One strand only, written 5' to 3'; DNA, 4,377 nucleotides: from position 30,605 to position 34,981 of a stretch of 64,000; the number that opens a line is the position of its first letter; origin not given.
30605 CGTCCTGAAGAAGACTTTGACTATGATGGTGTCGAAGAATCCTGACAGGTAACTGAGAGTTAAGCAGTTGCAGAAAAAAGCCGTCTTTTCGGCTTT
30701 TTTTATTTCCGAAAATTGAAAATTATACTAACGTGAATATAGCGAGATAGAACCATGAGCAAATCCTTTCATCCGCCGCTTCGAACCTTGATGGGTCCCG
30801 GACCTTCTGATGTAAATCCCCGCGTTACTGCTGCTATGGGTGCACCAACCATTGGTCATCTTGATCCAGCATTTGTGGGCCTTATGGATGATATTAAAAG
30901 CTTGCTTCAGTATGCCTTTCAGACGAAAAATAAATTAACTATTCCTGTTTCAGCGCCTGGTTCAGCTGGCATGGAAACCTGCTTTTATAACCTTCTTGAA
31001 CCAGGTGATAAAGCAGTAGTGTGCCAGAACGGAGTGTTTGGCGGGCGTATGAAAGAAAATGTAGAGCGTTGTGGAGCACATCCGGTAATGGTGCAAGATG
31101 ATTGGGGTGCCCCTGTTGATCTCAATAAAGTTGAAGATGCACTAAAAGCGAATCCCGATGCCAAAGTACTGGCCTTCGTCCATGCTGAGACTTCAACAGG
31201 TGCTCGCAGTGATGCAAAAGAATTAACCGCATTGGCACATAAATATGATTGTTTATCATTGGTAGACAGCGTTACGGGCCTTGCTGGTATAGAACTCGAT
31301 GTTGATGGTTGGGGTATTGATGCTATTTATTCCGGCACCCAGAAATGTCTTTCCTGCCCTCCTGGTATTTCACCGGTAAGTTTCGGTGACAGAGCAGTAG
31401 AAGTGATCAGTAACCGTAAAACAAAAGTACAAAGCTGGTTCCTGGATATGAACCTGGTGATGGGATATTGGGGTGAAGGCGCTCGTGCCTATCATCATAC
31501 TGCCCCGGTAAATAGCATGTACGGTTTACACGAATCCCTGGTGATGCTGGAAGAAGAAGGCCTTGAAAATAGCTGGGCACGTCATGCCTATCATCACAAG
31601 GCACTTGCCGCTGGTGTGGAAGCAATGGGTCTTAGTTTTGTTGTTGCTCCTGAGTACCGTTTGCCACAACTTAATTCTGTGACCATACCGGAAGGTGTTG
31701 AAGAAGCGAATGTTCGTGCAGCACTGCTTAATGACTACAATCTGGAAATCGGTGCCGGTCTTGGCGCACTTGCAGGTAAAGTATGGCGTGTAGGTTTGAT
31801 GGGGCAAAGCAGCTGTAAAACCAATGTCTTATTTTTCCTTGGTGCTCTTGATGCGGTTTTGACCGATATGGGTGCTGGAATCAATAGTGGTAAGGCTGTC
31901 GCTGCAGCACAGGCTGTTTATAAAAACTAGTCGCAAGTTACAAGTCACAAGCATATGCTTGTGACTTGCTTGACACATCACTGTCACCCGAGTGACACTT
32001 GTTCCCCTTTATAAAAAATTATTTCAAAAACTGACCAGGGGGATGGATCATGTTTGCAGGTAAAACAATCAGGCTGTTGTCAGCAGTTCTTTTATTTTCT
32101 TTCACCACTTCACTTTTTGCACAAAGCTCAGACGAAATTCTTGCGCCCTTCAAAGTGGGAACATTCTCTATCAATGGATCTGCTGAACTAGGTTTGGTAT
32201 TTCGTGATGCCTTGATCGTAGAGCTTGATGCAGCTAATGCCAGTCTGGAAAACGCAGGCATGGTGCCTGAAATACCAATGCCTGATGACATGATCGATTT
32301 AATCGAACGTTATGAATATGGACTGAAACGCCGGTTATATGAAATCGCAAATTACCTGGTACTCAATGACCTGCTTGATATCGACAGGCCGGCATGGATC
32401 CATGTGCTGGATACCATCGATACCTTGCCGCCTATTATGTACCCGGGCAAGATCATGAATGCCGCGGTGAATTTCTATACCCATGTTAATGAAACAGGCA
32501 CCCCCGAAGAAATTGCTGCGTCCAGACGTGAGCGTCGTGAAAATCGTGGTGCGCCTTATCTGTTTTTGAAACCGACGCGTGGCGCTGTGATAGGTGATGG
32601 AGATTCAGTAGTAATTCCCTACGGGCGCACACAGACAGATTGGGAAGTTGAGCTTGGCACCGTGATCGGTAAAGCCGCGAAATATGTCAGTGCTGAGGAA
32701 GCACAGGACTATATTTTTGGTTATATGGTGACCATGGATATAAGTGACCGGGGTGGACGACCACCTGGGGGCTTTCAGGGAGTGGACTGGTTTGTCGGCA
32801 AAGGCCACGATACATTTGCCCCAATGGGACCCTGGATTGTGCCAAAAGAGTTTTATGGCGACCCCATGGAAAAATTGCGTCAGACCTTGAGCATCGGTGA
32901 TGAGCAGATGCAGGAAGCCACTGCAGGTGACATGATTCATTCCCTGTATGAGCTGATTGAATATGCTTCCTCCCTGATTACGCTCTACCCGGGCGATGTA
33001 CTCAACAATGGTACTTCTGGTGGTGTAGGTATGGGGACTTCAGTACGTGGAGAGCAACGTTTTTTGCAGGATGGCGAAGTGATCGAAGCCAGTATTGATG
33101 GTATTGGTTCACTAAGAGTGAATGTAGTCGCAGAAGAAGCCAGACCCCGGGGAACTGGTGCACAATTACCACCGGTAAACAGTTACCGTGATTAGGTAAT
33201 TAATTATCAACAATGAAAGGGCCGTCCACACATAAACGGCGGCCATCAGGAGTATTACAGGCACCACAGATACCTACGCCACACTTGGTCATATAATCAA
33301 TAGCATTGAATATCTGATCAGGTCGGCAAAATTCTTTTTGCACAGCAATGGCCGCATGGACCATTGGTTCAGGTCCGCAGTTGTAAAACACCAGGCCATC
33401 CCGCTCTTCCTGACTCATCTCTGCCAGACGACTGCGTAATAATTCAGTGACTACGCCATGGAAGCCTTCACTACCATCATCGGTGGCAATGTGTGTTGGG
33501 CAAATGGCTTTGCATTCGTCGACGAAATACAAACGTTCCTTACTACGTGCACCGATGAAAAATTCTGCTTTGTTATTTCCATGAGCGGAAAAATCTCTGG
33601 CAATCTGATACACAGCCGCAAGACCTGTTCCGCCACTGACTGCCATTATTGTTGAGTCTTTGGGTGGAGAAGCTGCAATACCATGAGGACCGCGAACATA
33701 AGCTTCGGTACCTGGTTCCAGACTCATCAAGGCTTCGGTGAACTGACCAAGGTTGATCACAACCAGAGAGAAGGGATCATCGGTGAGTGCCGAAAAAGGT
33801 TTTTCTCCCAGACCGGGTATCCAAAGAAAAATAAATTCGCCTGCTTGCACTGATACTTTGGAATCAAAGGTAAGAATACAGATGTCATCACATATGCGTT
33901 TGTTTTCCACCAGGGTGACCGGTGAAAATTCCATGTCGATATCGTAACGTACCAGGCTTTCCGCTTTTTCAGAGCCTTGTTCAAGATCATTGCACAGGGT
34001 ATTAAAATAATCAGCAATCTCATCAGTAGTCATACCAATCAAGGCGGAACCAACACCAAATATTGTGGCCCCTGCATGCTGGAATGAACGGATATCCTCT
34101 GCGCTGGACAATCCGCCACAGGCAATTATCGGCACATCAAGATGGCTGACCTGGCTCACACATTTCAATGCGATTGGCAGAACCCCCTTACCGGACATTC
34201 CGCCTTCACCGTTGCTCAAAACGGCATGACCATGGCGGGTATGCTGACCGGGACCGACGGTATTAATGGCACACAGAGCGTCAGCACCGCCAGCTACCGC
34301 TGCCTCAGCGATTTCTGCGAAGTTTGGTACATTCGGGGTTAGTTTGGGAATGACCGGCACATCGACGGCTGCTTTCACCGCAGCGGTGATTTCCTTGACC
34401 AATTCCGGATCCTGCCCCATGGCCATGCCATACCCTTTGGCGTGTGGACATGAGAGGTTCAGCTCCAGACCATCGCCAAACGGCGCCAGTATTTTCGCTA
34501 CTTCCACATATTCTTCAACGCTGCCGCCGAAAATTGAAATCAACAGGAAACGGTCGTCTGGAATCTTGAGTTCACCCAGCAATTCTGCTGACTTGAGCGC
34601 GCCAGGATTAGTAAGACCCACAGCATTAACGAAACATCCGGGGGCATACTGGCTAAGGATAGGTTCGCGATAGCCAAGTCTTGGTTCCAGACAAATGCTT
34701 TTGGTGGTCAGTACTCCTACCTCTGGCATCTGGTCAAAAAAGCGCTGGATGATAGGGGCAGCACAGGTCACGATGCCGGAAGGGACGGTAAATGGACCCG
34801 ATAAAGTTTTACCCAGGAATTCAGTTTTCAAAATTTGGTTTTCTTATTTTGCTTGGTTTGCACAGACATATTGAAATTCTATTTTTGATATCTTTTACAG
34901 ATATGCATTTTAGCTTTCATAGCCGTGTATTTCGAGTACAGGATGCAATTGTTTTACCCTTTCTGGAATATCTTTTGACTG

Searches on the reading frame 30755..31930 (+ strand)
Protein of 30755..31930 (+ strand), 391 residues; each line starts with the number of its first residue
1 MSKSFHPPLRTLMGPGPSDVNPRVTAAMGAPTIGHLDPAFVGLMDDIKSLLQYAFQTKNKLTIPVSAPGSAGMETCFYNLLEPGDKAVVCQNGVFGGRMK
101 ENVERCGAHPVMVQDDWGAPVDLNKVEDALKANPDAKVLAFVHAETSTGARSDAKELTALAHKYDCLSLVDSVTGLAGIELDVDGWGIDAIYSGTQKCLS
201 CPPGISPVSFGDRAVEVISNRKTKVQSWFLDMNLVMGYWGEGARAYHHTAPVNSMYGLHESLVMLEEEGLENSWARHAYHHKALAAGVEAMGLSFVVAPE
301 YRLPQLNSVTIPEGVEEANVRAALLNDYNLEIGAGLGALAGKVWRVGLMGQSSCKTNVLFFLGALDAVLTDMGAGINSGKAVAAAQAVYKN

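Call 28: search_protein_families(library=ncbifam, proteins=[window:30755-31930:+], max_evalue=0.00001)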
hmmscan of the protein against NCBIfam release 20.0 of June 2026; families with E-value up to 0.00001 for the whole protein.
window:30755-31930:+ (391 aa): 7 families
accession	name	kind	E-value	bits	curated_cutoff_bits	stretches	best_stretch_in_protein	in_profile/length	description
NF045640.1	AspGlyoxATaseBhcA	equivalog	8.8e-65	219.1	650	1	14-391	9-386/395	L-aspartate--glyoxylate aminotransferase BhcA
NF046070.1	PyrdoxPyrvTramin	equivalog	3.2e-53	180.9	600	1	13-372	9-367/369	pyridoxamine--pyruvate transaminase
TIGR03301.1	PhnW-AepZ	equivalog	7.9e-47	160.3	360.8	1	12-353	2-340/355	2-aminoethylphosphonate aminotransferase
TIGR02326.1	transamin_PhnW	equivalog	2.1e-33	115.9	400.8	1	12-315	6-307/363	2-aminoethylphosphonate--pyruvate transaminase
NF010006.0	PRK13479.1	equivalog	2.1e-32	112.7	296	1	11-313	7-306/369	2-aminoethylphosphonate--pyruvate transaminase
TIGR01977.1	am_tr_V_EF2568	hypoth_equivalog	1.6e-07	30.7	377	1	114-336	118-335/376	cysteine desulfurase family protein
TIGR01979.1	sufS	subfamily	5.8e-06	25.4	475.1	1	116-205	142-228/403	SufS family cysteine desulfurase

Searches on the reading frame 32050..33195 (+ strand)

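Call 28: search_protein_families(library=ncbifam, proteins=[window:32050-33195:+], max_evalue=0.00001)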
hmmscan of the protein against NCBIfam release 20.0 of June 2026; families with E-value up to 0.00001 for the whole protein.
window:32050-33195:+ (381 aa): 6 families
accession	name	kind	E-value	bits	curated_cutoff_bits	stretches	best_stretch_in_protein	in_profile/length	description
NF053535.1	DhyDRhmHlse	equivalog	2.2e-46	158.4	500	1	132-361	70-280/284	2,4-didehydro-3-deoxy-L-rhamnonate hydrolase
TIGR02303.1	HpaG-C-term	equivalog_domain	3.2e-30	105.4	276.4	1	120-362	31-245/245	4-hydroxyphenylacetate degradation bifunctional isomerase/decarboxylase, C-terminal subunit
NF007967.0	PRK10691.1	equivalog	6.2e-21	74.8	201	1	167-328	39-198/219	fumarylacetoacetate hydrolase family protein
TIGR02305.1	HpaG-N-term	equivalog_domain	7.9e-21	74.5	228.65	1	168-355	32-201/205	4-hydroxyphenylacetate degradation bifunctional isomerase/decarboxylase, N-terminal subunit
NF011750.0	PRK15203.1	equivalog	1.8e-20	73.2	811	1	169-364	247-427/429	4-hydroxyphenylacetate degradation bifunctional isomerase/decarboxylase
NF009399.0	PRK12764.1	equivalog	6.4e-15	55.1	444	1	162-351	38-211/501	fumarylacetoacetate hydrolase family protein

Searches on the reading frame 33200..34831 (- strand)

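Call 28: search_protein_families(library=ncbifam, proteins=[window:33200-34831:-], max_evalue=0.00001)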
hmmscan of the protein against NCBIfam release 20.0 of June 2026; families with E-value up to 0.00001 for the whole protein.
window:33200-34831:- (543 aa): 31 families (the best 25 are shown)
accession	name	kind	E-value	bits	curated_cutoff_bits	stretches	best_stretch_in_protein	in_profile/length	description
TIGR01037.2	pyrD_sub1_fam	subfamily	1.3e-67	228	270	1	2-265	2-267/300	dihydroorotate dehydrogenase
NF005574.0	PRK07259.1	equivalog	4.2e-66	222.9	269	1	2-266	6-271/304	dihydroorotate dehydrogenase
NF041011.1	dihydoor_dh_Arch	equivalog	8.9e-58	195.7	330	1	9-284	7-274/289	dihydroorotate dehydrogenase PyrD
NF000796.0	PRK00054.1-1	equivalog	4.8e-50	170.2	224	1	305-540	6-230/254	dihydroorotate dehydrogenase electron transfer subunit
NF006183.0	PRK08318.1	equivalog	2.9e-33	115.3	335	1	92-284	98-305/422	NAD-dependent dihydropyrimidine dehydrogenase subunit PreA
NF004862.0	PRK06222.1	subfamily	4.6e-25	88.7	220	1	327-538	27-241/281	sulfide/dihydroorotate dehydrogenase-like FAD/NAD-binding protein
NF009414.0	PRK12778.1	equivalog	2.1e-23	82.5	1103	1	307-538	4-241/752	bifunctional dihydroorotate dehydrogenase B NAD binding subunit/NADPH-dependent glutamate synthase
NF000798.0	PRK00054.1-3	equivalog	4.8e-20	72.2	219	1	300-539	3-236/244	dihydroorotate dehydrogenase electron transfer subunit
NF002702.0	PRK02506.1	equivalog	5.2e-20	71.8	301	1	36-265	37-276/313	dihydroorotate oxidase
NF000799.0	PRK00054.1-4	equivalog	2.3e-19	69.5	314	1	353-539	66-250/258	dihydroorotate dehydrogenase electron transfer subunit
TIGR02911.1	sulfite_red_B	equivalog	6.7e-19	68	288.6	1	324-539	27-250/261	anaerobic sulfite reductase subunit AsrB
NF003652.0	PRK05286.2-5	equivalog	1.2e-15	57.5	267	1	66-265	114-326/353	quinone-dependent dihydroorotate dehydrogenase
NF006220.0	PRK08345.1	subfamily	1.2e-14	54.3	395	1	325-538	40-280/294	cytochrome-c3 hydrogenase subunit gamma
NF003648.0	PRK05286.2-1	equivalog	1.7e-14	53.5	433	1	103-265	156-322/360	quinone-dependent dihydroorotate dehydrogenase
NF009413.0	PRK12775.1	equivalog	3.1e-14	51.8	1895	1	355-538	60-241/1006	putative trifunctional 2-polyprenylphenol hydroxylase/glutamate synthase subunit beta/ferritin domain-containing protein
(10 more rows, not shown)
